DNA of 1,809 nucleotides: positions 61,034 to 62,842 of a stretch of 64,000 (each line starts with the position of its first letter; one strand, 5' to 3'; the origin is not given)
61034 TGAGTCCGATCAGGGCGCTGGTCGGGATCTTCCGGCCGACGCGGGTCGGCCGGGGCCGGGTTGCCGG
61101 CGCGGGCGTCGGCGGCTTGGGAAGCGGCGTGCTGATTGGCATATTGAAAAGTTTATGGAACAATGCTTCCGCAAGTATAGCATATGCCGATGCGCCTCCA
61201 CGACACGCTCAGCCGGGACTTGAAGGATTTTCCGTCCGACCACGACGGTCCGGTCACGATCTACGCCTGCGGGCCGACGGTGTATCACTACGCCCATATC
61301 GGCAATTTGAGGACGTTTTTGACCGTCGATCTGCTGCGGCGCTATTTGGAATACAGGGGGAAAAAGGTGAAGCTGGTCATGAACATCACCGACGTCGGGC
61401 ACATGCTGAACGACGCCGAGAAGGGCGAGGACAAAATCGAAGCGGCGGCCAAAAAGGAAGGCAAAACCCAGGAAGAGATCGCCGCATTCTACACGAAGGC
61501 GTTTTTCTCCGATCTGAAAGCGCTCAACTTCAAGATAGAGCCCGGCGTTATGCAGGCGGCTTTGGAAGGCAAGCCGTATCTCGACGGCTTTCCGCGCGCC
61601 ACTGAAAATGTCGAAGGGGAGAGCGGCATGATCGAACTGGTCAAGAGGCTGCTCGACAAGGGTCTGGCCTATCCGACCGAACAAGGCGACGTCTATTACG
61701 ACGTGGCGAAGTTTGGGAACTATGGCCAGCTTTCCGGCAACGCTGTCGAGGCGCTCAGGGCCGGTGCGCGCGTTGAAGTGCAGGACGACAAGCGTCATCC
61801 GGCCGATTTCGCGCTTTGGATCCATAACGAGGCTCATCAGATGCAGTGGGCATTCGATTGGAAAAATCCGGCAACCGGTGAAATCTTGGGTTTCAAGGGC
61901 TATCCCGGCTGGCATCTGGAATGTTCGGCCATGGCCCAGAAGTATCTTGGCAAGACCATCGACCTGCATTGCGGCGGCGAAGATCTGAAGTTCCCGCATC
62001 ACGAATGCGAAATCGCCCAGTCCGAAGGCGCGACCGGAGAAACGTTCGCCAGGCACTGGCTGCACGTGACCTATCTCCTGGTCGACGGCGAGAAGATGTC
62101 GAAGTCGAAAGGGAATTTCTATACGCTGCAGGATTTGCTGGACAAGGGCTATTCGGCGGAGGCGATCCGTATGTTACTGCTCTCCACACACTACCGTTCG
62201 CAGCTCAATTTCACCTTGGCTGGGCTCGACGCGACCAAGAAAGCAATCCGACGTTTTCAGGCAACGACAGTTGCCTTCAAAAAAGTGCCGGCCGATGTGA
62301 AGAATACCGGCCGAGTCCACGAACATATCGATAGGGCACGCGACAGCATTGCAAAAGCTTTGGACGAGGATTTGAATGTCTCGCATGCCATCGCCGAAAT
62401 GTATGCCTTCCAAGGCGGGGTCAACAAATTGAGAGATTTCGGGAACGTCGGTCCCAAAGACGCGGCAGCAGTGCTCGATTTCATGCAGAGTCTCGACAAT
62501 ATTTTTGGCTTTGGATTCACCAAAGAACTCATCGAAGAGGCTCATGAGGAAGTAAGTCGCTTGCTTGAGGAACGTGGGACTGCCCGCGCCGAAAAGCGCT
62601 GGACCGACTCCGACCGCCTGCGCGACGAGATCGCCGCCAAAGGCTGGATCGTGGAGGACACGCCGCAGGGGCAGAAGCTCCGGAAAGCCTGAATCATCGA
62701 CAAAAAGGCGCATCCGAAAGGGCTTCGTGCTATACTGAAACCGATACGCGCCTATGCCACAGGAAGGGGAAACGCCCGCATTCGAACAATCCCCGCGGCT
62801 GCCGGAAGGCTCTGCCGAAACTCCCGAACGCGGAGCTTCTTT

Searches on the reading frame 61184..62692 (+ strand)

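Call 39: search_protein_families(library=pfam, proteins=[window:61184-62692:+], max_evalue=0.0001)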
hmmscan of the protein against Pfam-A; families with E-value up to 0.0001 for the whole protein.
window:61184-62692:+ (502 aa): 6 families
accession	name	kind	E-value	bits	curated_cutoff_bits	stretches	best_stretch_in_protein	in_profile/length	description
PF01406.26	tRNA-synt_1e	-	9.8e-93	311.2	27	1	20-351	6-299/301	tRNA synthetases class I (C) catalytic domain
PF09334.17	tRNA-synt_1g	-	3.1e-10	39.8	20.1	0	284-344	307-367/391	tRNA synthetases class I (M)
PF01921.24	tRNA-synt_1f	-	1.2e-08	34.8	27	0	24-71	23-70/360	tRNA synthetases class I (K)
PF23493.1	CysS_C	-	8e-08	32.7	23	1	454-500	5-51/51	Cysteinyl-tRNA ligase anticodon binding domain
PF00133.28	tRNA-synt_1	-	2.9e-06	26.8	22.7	1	300-343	371-413/414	tRNA synthetases class I (I, L, M and V)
PF09190.17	DALR_2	-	5.7e-06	27.2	22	1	391-445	4-56/57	DALR domain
